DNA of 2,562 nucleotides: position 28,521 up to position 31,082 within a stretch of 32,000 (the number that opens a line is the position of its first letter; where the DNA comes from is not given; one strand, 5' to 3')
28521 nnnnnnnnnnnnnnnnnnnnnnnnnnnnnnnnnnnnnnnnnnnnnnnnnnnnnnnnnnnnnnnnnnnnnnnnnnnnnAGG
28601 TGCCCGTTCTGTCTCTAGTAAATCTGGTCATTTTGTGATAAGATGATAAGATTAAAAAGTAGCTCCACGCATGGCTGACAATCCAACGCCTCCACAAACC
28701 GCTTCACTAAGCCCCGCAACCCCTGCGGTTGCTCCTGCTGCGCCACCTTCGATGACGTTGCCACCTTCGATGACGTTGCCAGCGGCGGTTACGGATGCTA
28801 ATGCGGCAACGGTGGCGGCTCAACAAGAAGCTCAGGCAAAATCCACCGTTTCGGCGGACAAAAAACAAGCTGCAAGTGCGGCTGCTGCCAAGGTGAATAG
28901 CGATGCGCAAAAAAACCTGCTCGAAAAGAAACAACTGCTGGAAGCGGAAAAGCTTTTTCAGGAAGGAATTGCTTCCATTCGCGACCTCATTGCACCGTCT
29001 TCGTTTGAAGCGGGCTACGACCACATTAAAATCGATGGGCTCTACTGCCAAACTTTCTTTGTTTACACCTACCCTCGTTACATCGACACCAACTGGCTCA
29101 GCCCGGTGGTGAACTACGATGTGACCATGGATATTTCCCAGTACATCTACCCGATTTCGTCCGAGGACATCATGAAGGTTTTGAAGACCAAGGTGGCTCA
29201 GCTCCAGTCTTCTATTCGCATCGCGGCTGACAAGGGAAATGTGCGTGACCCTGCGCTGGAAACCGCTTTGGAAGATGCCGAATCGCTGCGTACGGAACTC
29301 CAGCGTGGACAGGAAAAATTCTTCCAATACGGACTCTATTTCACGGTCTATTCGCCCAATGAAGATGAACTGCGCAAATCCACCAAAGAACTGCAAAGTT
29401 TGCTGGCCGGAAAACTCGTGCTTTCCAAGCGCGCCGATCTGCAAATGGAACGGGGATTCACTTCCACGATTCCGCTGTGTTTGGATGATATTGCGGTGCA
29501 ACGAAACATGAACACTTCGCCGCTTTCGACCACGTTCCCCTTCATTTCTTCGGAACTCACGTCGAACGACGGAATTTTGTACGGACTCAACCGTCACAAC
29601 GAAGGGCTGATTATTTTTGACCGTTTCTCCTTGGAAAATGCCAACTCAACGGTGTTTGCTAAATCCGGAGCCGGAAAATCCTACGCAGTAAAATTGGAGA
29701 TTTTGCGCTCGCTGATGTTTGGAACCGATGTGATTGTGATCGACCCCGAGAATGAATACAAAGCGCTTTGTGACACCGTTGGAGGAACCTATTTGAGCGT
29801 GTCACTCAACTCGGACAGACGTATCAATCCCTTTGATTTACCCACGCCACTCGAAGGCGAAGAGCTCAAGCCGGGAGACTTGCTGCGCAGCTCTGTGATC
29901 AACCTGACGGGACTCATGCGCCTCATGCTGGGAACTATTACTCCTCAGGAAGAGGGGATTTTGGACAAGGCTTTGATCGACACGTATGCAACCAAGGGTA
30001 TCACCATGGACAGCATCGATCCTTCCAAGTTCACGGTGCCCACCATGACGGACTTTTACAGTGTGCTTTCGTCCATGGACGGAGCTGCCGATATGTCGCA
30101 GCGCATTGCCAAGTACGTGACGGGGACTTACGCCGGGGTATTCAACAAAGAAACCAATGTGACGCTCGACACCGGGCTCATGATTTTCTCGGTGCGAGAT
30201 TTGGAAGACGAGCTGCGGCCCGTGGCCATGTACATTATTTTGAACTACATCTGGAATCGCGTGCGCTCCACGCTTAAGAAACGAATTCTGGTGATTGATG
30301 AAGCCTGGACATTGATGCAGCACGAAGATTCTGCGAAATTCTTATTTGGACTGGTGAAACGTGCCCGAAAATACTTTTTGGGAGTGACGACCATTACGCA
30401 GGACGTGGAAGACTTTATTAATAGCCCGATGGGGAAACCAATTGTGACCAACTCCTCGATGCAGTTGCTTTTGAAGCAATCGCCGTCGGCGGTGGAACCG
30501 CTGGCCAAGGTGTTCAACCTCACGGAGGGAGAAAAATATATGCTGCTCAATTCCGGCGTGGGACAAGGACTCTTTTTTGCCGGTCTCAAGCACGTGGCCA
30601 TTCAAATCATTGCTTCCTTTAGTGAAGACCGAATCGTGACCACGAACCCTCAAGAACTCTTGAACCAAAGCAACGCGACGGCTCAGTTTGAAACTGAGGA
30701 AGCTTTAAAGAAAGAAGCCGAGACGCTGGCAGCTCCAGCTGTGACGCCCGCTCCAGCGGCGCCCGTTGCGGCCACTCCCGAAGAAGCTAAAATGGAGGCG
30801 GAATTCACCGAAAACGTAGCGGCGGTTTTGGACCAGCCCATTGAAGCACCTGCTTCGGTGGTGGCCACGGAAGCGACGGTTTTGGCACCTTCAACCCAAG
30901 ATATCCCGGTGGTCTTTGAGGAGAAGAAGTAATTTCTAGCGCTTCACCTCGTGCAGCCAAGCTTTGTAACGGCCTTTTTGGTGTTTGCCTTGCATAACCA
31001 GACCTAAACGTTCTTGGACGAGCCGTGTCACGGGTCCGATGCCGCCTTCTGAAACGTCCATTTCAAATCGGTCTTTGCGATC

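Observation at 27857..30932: Orphan VirB4-family ATPase with disordered termini, paired only with an ORFan under a near-consensus promoter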

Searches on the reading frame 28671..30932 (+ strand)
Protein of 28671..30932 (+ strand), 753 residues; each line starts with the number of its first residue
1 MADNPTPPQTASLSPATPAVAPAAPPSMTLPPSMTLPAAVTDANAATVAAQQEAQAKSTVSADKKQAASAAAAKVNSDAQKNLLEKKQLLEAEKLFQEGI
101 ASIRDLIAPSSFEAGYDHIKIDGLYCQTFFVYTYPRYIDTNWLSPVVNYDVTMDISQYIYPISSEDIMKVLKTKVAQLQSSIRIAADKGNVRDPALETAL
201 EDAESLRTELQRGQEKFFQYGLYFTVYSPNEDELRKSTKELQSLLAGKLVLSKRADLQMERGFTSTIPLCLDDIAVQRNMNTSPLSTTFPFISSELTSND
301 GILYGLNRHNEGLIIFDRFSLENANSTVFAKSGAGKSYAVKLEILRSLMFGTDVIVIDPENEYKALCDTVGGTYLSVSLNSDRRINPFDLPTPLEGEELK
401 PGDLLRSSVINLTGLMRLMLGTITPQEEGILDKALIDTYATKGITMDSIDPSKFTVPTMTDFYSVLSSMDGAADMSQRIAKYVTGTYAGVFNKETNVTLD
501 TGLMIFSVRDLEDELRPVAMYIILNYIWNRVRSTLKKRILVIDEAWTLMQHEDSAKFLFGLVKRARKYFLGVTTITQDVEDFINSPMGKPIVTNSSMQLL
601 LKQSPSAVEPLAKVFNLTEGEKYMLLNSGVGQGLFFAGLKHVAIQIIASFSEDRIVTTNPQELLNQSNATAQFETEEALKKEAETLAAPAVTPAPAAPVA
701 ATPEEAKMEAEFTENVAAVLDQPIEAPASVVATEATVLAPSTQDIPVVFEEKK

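Call 4: search_protein_families(library=pfam, proteins=[window:28671-30932:+], max_evalue=1)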
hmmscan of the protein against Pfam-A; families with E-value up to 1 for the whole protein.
window:28671-30932:+ (753 aa): 5 families
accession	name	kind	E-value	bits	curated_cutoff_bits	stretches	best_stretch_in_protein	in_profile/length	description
PF19044.6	P-loop_TraG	-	5.9e-27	94.8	25.8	1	321-626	27-343/413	TraG P-loop domain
PF12846.13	AAA_10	-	3.3e-10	40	27.5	2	323-371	21-72/362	AAA-like domain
PF01935.23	DUF87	-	2.4e-07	31.5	23.2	1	328-387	28-89/220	Helicase HerA, central domain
PF11130.14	TraC_F_IV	-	4.5e-07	29.7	28.1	1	193-271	298-375/375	TraC protein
PF03135.19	CagE_TrbE_VirB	-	0.0012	19.3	21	1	130-268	70-196/204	CagE, TrbE, VirB family, component of type IV transporter system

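Call 5: search_protein_families(library=ncbifam, proteins=[window:28671-30932:+], max_evalue=1)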
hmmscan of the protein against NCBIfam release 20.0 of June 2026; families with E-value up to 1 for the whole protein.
window:28671-30932:+ (753 aa): 14 families
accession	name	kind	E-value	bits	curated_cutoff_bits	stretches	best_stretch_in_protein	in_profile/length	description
NF045971.1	conju_CD1110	equivalog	2.3e-107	360.1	325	1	91-643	176-733/752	VirB4-like conjugal transfer ATPase, CD1110 family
NF045975.1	VirB4_plasma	equivalog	1.7e-76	257.7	590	1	84-640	287-876/894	Mbov_0397 family ICE element conjugal transfer ATPase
TIGR02746.1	TraC-F-type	equivalog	7.7e-57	192.8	567.05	1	194-633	293-741/800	type IV secretion system protein TraC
TIGR00929.1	VirB4_CagE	subfamily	3.5e-37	128.1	643.1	1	124-625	240-724/792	VirB4 family type IV secretion/conjugal transfer ATPase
NF010278.0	PRK13721.1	subfamily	2.1e-23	82.2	1177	1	194-608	339-766/874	type IV secretion system protein TraC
TIGR03783.1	Bac_Flav_CT_G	subfamily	2e-17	62.4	261.55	2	482-626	607-758/829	TraG family conjugative transposon ATPase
NF041017.1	DNA_import_CedB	equivalog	1.6e-13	50.2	700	2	511-582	443-519/590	DNA import protein CedB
TIGR03744.1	traC_PFL_4706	equivalog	4.5e-09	34.7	520.6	2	472-628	661-822/892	conjugative transfer ATPase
NF010447.0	PRK13873.1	equivalog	8.9e-09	33.8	1020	1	458-613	562-713/815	conjugal transfer protein TrbE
NF052333.1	ATPase_TcpF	exception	2.7e-08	32.2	1100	2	150-364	279-503/813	conjugal transfer ATPase TcpF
NF010473.0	PRK13898.1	equivalog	6.5e-08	31.1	1050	1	468-636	572-741/801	type IV secretion system ATPase VirB4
NF042935.1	SCO6880_fam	subfamily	9.5e-07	28.1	60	1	108-271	312-477/477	SCO6880 family protein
NF010466.0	PRK13891.1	subfamily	0.0025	15.8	1322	1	484-602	634-753/852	conjugal transfer protein TrbE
NF053655.1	CedD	equivalog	0.0055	15.4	600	1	524-578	408-459/527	DNA-translocating ATPase CedD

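Call 11: find_homologous_proteins(query=window:28671-30932:+, max_evalue=1e-10)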
Query window:28671-30932:+ (753 aa): 8000 proteins with E <= 1e-10 among 8000 candidates; the best 120 are listed.
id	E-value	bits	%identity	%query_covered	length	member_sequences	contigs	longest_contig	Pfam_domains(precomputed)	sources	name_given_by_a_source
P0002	0.0e+0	1436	86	100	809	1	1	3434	PF19044.7,PF01935.24,PF11130.15,PF12846.14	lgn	-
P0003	0.0e+0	1425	86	100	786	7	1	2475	PF19044.7,PF01935.24,PF11130.15,PF12846.14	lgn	-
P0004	0.0e+0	1409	83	100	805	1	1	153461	PF19044.7,PF01935.24,PF11130.15,PF12846.14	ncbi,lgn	-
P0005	0.0e+0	1368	85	99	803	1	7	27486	PF19044.7,PF01935.24,PF11130.15,PF12846.14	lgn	-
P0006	0.0e+0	1366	84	100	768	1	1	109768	PF19044.7,PF01935.24,PF11130.15,PF12846.14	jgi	jgi:hypothetical protein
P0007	0.0e+0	1277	79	93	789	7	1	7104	PF19044.7,PF01935.24,PF11130.15,PF12846.14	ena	-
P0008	0.0e+0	1269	76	96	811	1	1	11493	PF19044.7,PF01935.24,PF12846.14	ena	-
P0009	0.0e+0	1268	79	93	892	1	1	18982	PF19044.7,PF01935.24,PF11130.15,PF12846.14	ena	-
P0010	0.0e+0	1267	78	97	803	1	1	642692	PF19044.7,PF01935.24,PF11130.15,PF12846.14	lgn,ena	-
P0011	0.0e+0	1266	74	93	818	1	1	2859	PF19044.7,PF01935.24,PF11130.15,PF12846.14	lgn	-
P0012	0.0e+0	1264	83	89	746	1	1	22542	PF19044.7,PF01935.24,PF11130.15,PF12846.14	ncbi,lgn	-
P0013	0.0e+0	1264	80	89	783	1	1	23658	PF19044.7,PF01935.24,PF11130.15,PF12846.14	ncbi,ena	-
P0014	0.0e+0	1257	83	89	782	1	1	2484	PF19044.7,PF01935.24,PF11130.15,PF12846.14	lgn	-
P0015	0.0e+0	1256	83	89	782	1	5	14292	PF19044.7,PF01935.24,PF11130.15,PF12846.14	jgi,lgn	jgi:hypothetical protein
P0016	0.0e+0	1256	84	87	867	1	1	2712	PF19044.7,PF01935.24,PF11130.15,PF12846.14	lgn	-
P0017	0.0e+0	1256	83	89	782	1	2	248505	PF19044.7,PF01935.24,PF11130.15,PF12846.14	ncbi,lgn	-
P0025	0.0e+0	1235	74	99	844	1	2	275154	PF19044.7,PF01935.24,PF11130.15,PF12846.14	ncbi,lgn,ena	-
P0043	0.0e+0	1192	78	92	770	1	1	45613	PF19044.7,PF01935.24,PF11130.15,PF12846.14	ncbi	-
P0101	2.4e-298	1009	70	83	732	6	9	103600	PF19044.7,PF01935.24,PF11130.15,PF12846.14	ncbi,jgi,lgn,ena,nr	ncbi:MAG: Type IV secretory pathway VirB4 component-like protein [Candidatus Peregrinibacteria bacte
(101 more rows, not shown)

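Call 12: find_encoding_contigs(protein=P0004, flank=10000, max_places=2)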
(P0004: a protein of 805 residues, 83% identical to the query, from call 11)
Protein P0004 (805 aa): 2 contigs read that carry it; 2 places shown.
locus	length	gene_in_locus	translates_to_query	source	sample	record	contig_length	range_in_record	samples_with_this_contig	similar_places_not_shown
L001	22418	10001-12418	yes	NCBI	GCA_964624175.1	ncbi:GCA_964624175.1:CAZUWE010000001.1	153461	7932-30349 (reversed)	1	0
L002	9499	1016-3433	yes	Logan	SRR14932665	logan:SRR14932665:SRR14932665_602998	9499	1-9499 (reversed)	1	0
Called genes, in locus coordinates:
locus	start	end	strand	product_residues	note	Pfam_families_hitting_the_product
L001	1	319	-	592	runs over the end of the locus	PF13230:GATase_4 (weak), PF13522:GATase_6, PF13537:GATase_7, PF01380:SIS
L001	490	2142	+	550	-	-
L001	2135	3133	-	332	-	PF01321:Creatinase_N, PF00557:Peptidase_M24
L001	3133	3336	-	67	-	PF07499:RuvA_C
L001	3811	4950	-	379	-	PF01702:TGT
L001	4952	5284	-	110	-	PF01197:Ribosomal_L31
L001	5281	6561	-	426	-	-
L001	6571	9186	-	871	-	PF00521:DNA_topoisoIV, PF03989:DNA_gyraseA_C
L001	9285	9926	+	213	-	-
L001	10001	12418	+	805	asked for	PF11130:TraC_F_IV (weak), PF01935:DUF87 (weak), PF12846:AAA_10 (faint), PF19044:P-loop_TraG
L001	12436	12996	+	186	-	-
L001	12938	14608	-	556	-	PF00395:SLH (faint), PF00595:PDZ, PF13180:PDZ_2, PF17820:PDZ_6, PF03572:Peptidase_S41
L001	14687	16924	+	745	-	-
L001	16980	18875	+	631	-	PF02518:HATPase_c, PF00204:DNA_gyraseB, PF01751:Toprim, PF00986:DNA_gyraseB_C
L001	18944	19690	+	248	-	-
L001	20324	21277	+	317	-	PF18884:TSP3_bac (weak)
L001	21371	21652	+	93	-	-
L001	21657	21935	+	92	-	-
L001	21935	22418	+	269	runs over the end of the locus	PF17827:PrmC_N, PF05175:MTS, PF06325:PrmA, PF13847:Methyltransf_31, PF08241:Methyltransf_11, PF08242:Methyltransf_12, PF13649:Methyltransf_25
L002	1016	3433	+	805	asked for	PF11130:TraC_F_IV (weak), PF01935:DUF87 (weak), PF12846:AAA_10 (faint), PF19044:P-loop_TraG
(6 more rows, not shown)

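Call 13: find_encoding_contigs(protein=P0010, flank=10000, max_places=2)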
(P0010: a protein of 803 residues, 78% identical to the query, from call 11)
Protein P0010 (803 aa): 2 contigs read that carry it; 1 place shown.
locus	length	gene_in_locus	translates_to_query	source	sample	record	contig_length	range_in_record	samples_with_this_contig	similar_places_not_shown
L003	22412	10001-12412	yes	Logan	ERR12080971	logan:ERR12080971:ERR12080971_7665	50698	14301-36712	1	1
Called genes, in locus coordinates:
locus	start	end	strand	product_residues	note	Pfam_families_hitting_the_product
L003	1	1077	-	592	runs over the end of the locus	PF13522:GATase_6, PF13537:GATase_7, PF13580:SIS_2 (faint), PF01380:SIS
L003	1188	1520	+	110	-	-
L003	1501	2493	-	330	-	PF01321:Creatinase_N, PF00557:Peptidase_M24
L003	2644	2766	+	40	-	-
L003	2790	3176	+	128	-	-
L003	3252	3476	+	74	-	-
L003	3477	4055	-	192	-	PF01330:RuvA_N, PF00633:HHH (faint), PF14520:HHH_5, PF21176:RecR_HhH (weak), PF07499:RuvA_C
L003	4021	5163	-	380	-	PF01702:TGT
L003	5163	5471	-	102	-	PF01197:Ribosomal_L31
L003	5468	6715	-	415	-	PF02412:TSP_3 (faint), PF00801:PKD (weak), PF18911:PKD_4, PF22352:K319L-like_PKD (faint)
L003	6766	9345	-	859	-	PF00521:DNA_topoisoIV, PF03989:DNA_gyraseA_C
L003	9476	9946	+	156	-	-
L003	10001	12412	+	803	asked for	PF11130:TraC_F_IV, PF01935:DUF87 (weak), PF12846:AAA_10 (faint), PF19044:P-loop_TraG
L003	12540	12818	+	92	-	-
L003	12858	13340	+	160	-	-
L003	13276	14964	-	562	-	PF00395:SLH (faint), PF00595:PDZ, PF13180:PDZ_2 (weak), PF17820:PDZ_6, PF03572:Peptidase_S41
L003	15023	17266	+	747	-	-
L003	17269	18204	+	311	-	-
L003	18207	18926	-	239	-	PF00334:NDK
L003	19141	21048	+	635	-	PF02518:HATPase_c, PF00204:DNA_gyraseB, PF01751:Toprim, PF00986:DNA_gyraseB_C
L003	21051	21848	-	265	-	-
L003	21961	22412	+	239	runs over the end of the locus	-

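Call 14: find_encoding_contigs(protein=P0101, flank=10000, max_places=2)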
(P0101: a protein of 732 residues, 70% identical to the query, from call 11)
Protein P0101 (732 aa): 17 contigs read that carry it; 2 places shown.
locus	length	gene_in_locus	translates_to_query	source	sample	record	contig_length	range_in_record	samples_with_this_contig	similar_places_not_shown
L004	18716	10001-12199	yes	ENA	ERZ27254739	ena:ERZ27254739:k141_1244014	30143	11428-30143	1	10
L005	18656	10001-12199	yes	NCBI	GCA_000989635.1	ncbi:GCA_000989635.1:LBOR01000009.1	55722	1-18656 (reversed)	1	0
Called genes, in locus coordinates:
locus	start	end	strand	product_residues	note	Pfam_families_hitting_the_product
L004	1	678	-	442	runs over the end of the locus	PF03062:MBOAT, PF13813:MBOAT_2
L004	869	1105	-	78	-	-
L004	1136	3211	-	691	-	PF03030:H_PPase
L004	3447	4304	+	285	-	PF03630:Fumble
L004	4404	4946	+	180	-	-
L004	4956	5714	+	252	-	PF02548:Pantoate_transf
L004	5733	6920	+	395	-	PF02441:Flavoprotein, PF04127:DFP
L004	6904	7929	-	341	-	-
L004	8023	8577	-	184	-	PF00565:SNase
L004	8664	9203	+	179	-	PF01641:SelR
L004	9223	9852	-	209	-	-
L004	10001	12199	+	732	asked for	PF11130:TraC_F_IV (weak), PF12846:AAA_10 (faint), PF01935:DUF87 (weak), PF19044:P-loop_TraG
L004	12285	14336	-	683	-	-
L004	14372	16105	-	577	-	PF00595:PDZ, PF13180:PDZ_2, PF17820:PDZ_6, PF03572:Peptidase_S41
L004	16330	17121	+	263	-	-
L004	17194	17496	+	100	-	-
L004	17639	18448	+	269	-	-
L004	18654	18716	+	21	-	?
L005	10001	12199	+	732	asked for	PF11130:TraC_F_IV (weak), PF12846:AAA_10 (faint), PF01935:DUF87 (weak), PF19044:P-loop_TraG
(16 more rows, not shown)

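Call 15: find_encoding_contigs(protein=window:28671-30932:+, flank=10000, max_places=3)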
Protein window:28671-30932:+ (753 aa): 6 contigs read that carry it; 3 places shown.
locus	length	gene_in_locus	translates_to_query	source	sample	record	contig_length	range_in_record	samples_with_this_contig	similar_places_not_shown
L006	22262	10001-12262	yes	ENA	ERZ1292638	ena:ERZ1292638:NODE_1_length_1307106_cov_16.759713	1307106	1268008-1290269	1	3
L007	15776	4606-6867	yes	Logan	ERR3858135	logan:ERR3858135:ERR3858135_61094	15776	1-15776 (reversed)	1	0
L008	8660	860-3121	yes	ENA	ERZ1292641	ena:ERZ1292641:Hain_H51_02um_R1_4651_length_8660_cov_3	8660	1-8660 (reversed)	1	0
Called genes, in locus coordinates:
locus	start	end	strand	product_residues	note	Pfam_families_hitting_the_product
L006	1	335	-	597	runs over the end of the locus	PF13522:GATase_6, PF13537:GATase_7, PF01380:SIS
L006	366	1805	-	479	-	PF02826:2-Hacid_dh_C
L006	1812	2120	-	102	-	-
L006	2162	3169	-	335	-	PF01321:Creatinase_N, PF00557:Peptidase_M24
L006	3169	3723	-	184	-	PF01330:RuvA_N, PF00633:HHH (faint), PF14520:HHH_5, PF07499:RuvA_C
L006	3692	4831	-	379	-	PF01702:TGT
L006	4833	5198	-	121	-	PF01197:Ribosomal_L31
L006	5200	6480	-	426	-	PF18911:PKD_4, PF00801:PKD (weak)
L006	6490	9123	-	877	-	PF00521:DNA_topoisoIV, PF03989:DNA_gyraseA_C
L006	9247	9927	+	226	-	-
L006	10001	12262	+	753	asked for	-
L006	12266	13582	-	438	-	PF01063:Aminotran_4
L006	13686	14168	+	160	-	-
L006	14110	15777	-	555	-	PF00395:SLH (faint), PF00595:PDZ, PF13180:PDZ_2 (weak), PF17820:PDZ_6, PF03572:Peptidase_S41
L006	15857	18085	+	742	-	-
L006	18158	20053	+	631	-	PF02518:HATPase_c, PF00204:DNA_gyraseB, PF01751:Toprim, PF00986:DNA_gyraseB_C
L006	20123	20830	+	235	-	-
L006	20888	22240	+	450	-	-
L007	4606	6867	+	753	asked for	-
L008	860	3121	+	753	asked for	-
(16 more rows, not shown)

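Call 17: search_protein_families(library=pfam, proteins=[L006:15857-18085:+, L006:13686-14168:+, L006:20123-20830:+, L006:20888-22240:+, L004:12285-14336:-, L001:14687-16924:+, L006:12266-13582:-], max_evalue=1)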
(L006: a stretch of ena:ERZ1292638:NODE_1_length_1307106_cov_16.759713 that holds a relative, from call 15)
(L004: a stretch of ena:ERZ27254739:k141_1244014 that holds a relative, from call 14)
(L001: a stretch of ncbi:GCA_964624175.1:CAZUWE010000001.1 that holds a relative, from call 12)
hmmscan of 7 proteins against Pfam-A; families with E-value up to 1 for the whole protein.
L006:15857-18085:+ (742 aa): 0 families

L006:13686-14168:+ (160 aa): 2 families
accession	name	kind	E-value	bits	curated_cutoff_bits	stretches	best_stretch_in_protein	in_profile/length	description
PF10263.15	SprT-like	-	5.8e-05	23.3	25.6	1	25-85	17-75/108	SprT-like family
PF08325.16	WLM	-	0.04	14.4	26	1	63-85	75-97/190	WLM domain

L006:20123-20830:+ (235 aa): 1 family
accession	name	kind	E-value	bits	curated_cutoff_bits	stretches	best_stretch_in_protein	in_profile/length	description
PF16859.10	TetR_C_11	-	0.22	12.4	32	1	7-87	5-85/113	Tetracyclin repressor-like, C-terminal domain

L006:20888-22240:+ (450 aa): 1 family
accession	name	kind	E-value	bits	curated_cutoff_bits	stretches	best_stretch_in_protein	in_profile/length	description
PF18884.5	TSP3_bac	-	6.1e-15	55.2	25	4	243-263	1-21/22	Bacterial TSP3 repeat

L004:12285-14336:- (683 aa): 0 families

L001:14687-16924:+ (745 aa): 2 families
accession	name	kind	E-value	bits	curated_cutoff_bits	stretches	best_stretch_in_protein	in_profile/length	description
PF19707.4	DUF6204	-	0.056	14.2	27.5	0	641-681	65-105/114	Family of unknown function (DUF6204)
PF16349.10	DUF4978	-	0.18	11.9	29.3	1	254-294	12-52/172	Domain of unknown function (DUF4978)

L006:12266-13582:- (438 aa): 1 family
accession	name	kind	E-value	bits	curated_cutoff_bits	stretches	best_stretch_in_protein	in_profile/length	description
PF01063.24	Aminotran_4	-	2e-25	90.4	28.5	1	156-389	7-223/223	Amino-transferase class IV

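Call 34: search_solved_structures(query=window:28671-30932:+, max_evalue=0.001)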
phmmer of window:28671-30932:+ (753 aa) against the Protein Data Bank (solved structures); distinct sequences matched with E-value up to 0.001: 4.
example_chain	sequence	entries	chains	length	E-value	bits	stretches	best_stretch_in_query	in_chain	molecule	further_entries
4ag5_A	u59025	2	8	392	5.9e-44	153.7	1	296-652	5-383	TYPE IV SECRETORY PATHWAY VIRB4 COMPONENTS-LIKE PROTEIN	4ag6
7o41_A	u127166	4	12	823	7.8e-09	37.6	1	192-626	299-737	TrwK protein | Type IV secretion system protein virB4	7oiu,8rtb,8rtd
7o43_A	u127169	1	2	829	8e-09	37.6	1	192-626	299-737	TrwK protein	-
7o42_A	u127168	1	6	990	1.3e-08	36.8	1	192-625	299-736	TrwK protein,Protein hcp1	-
